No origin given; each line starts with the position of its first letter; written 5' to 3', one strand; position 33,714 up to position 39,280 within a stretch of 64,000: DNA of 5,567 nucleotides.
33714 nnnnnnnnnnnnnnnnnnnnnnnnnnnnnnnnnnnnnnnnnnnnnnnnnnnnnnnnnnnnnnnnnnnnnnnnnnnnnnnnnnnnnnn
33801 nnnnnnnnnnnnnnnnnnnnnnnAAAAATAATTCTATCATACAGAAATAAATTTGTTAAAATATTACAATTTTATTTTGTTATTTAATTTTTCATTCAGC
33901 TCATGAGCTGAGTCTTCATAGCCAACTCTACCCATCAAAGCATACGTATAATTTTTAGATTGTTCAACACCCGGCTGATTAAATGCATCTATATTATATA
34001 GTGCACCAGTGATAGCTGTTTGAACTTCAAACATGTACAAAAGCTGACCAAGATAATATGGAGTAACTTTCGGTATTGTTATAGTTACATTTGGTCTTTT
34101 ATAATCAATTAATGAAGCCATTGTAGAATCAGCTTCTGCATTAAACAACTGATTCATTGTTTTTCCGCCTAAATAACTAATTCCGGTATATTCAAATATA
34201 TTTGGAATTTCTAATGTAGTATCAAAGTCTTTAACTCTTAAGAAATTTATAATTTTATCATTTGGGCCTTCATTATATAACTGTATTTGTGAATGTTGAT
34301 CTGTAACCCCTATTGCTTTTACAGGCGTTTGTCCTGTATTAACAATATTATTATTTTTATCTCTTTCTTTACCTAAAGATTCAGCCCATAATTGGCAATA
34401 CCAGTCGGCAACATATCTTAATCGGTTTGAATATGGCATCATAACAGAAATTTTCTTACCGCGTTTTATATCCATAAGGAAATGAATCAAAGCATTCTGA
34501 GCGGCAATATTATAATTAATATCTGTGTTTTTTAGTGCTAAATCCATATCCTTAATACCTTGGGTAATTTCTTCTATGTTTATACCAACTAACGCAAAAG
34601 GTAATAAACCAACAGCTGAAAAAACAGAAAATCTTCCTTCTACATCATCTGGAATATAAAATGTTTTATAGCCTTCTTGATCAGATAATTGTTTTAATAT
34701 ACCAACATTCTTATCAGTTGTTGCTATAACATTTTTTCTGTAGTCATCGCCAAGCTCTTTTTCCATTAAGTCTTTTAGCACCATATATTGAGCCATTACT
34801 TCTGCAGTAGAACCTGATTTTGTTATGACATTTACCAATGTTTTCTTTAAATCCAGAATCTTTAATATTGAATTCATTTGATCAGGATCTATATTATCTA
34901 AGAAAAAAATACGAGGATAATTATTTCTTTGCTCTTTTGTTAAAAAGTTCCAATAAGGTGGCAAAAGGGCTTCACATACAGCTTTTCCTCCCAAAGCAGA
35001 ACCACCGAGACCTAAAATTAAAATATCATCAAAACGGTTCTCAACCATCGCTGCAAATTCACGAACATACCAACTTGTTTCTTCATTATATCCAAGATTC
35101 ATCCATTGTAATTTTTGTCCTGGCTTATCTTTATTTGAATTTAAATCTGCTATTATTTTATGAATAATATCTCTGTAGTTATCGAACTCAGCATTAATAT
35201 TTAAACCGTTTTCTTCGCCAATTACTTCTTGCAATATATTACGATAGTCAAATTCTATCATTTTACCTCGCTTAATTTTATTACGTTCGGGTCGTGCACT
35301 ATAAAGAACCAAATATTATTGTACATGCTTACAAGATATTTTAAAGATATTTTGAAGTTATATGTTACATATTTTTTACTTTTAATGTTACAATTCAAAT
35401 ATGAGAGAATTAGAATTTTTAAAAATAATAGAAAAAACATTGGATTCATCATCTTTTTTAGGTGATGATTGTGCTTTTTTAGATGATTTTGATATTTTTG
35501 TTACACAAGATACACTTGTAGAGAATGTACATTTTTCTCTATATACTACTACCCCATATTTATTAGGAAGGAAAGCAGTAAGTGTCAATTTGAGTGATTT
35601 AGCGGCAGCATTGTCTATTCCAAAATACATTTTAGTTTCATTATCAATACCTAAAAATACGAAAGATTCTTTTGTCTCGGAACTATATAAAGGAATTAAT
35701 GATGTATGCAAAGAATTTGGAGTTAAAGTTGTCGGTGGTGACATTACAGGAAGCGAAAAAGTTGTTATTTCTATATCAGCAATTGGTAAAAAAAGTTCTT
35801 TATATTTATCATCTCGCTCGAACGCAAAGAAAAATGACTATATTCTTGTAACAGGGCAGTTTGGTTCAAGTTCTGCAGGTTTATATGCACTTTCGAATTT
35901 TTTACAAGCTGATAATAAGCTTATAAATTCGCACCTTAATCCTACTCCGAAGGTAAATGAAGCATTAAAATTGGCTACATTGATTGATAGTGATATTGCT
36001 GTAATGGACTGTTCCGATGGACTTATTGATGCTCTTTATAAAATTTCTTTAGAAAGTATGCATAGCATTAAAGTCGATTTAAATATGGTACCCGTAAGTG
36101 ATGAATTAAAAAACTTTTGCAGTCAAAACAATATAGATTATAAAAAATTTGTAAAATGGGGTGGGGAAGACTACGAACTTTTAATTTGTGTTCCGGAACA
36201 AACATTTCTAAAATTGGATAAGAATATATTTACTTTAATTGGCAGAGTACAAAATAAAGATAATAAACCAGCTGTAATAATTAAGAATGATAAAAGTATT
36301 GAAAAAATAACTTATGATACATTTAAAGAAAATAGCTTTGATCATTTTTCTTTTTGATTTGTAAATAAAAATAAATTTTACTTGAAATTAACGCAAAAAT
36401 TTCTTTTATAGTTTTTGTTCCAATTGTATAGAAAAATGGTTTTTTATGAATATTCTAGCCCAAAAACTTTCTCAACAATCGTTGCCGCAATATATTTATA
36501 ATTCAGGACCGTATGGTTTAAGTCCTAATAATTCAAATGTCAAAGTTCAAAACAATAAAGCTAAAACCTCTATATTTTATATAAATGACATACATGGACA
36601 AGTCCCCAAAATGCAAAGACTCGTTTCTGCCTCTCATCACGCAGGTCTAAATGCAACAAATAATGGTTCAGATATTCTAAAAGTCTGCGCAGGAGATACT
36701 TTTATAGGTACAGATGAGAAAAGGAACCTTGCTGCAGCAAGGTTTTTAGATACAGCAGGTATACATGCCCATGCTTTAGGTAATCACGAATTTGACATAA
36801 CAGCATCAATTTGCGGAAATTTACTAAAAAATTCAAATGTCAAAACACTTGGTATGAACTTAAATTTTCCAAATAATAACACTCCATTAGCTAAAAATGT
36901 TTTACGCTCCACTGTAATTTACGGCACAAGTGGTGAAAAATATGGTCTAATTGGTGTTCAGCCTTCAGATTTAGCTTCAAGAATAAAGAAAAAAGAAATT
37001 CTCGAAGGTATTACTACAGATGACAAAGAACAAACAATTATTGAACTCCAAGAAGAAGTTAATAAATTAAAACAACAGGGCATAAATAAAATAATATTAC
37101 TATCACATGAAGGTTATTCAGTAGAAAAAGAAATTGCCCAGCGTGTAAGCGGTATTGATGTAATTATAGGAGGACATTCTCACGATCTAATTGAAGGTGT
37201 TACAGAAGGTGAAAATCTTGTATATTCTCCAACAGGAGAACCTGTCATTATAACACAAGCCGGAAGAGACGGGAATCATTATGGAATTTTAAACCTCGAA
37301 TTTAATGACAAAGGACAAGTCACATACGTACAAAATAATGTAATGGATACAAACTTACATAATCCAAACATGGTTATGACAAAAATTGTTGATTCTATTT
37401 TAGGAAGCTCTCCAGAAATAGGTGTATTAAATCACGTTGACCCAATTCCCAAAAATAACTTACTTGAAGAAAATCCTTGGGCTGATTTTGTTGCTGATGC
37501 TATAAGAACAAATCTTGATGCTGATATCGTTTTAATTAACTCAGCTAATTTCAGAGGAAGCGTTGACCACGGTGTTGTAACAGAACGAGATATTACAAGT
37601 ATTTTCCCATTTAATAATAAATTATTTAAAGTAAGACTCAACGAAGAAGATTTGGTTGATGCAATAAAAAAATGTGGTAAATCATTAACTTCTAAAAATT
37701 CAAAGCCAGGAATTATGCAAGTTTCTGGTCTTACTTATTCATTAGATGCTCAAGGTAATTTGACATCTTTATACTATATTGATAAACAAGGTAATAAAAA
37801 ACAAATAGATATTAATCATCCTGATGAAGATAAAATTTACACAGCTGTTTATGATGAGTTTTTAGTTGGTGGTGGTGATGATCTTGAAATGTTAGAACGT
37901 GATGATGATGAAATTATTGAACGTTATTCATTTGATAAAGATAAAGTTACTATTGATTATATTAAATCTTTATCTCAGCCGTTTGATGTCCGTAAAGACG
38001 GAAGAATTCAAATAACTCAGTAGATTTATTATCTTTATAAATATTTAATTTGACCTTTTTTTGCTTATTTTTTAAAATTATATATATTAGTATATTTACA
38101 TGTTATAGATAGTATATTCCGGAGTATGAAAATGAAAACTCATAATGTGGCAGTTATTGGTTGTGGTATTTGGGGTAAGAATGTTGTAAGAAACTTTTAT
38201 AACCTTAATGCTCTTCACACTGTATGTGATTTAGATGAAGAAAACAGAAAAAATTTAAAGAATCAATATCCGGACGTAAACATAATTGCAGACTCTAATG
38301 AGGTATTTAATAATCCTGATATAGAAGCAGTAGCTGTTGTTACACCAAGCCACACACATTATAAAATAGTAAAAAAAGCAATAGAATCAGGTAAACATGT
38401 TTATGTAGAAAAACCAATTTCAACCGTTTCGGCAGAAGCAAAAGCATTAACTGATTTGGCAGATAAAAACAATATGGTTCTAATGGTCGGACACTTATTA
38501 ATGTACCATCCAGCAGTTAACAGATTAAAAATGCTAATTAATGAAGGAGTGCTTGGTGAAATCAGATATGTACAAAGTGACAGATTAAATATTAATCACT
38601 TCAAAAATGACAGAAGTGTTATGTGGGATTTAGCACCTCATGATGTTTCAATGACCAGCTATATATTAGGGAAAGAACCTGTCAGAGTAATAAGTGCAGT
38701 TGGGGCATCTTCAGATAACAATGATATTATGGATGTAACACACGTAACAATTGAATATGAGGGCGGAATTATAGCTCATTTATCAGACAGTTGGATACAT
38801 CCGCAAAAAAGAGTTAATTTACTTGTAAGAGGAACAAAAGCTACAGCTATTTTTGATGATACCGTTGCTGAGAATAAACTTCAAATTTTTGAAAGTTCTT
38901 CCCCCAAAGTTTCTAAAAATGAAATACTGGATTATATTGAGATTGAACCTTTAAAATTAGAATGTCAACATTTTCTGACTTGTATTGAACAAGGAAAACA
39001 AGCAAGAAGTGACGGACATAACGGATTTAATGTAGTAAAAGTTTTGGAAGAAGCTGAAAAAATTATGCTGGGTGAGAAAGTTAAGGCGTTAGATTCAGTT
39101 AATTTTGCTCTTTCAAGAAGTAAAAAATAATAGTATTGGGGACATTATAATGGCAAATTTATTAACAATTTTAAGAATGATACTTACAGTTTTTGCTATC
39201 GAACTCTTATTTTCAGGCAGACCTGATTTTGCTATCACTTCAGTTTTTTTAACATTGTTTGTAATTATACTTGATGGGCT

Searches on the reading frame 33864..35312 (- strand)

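Call 39: search_protein_families(library=pfam, proteins=[window:33864-35312:-], max_evalue=0.0001)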
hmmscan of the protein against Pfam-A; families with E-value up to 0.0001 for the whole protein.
window:33864-35312:- (482 aa): 1 family
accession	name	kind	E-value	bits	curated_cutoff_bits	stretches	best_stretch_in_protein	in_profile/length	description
PF00342.24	PGI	-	1.1e-43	150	22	1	92-457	94-463/486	Phosphoglucose isomerase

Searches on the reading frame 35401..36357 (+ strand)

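Call 78: search_protein_families(library=pfam, proteins=[window:35401-36357:+], max_evalue=0.00001)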
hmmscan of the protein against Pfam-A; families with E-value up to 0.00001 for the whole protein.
window:35401-36357:+ (318 aa): 1 family
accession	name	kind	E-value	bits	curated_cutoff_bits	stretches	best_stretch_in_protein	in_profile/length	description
PF00586.29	AIRS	-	2.1e-24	86.5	24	1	21-129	1-110/112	AIR synthase related protein, N-terminal domain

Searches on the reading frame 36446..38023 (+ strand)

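Call 78: search_protein_families(library=pfam, proteins=[window:36446-38023:+], max_evalue=0.00001)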
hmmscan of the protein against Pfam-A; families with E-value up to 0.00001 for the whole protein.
window:36446-38023:+ (525 aa): 2 families
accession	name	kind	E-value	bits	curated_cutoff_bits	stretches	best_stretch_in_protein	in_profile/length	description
PF02872.23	5_nucleotid_C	-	8.8e-22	78.3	23.6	1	337-484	16-157/158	5'-nucleotidase, C-terminal domain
PF00149.33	Metallophos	-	2.7e-09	38.2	21.5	1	43-247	3-190/191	Calcineurin-like phosphoesterase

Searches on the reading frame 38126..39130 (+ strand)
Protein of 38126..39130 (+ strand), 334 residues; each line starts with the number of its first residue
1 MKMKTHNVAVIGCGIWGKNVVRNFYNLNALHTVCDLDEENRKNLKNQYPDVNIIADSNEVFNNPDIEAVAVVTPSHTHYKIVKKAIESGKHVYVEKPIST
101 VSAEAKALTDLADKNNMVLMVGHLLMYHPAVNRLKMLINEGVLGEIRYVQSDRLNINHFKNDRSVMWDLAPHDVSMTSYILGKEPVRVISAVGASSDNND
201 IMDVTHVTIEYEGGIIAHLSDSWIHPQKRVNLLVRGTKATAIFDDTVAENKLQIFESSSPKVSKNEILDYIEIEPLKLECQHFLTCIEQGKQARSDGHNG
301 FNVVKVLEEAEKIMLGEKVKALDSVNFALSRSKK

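Call 78: search_protein_families(library=pfam, proteins=[window:38126-39130:+], max_evalue=0.00001)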
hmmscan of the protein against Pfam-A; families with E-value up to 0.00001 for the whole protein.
window:38126-39130:+ (334 aa): 3 families
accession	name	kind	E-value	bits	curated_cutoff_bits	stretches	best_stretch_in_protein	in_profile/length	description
PF01408.29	GFO_IDH_MocA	-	2.2e-24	86.9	24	1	7-123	2-120/120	Oxidoreductase family, NAD-binding Rossmann fold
PF22725.1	GFO_IDH_MocA_C3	-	7.4e-17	61.9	27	1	132-241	2-123/124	GFO/IDH/MocA C-terminal domain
PF02894.22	GFO_IDH_MocA_C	-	1.7e-11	44.8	22.9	1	135-309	1-205/218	Oxidoreductase family, C-terminal alpha/beta domain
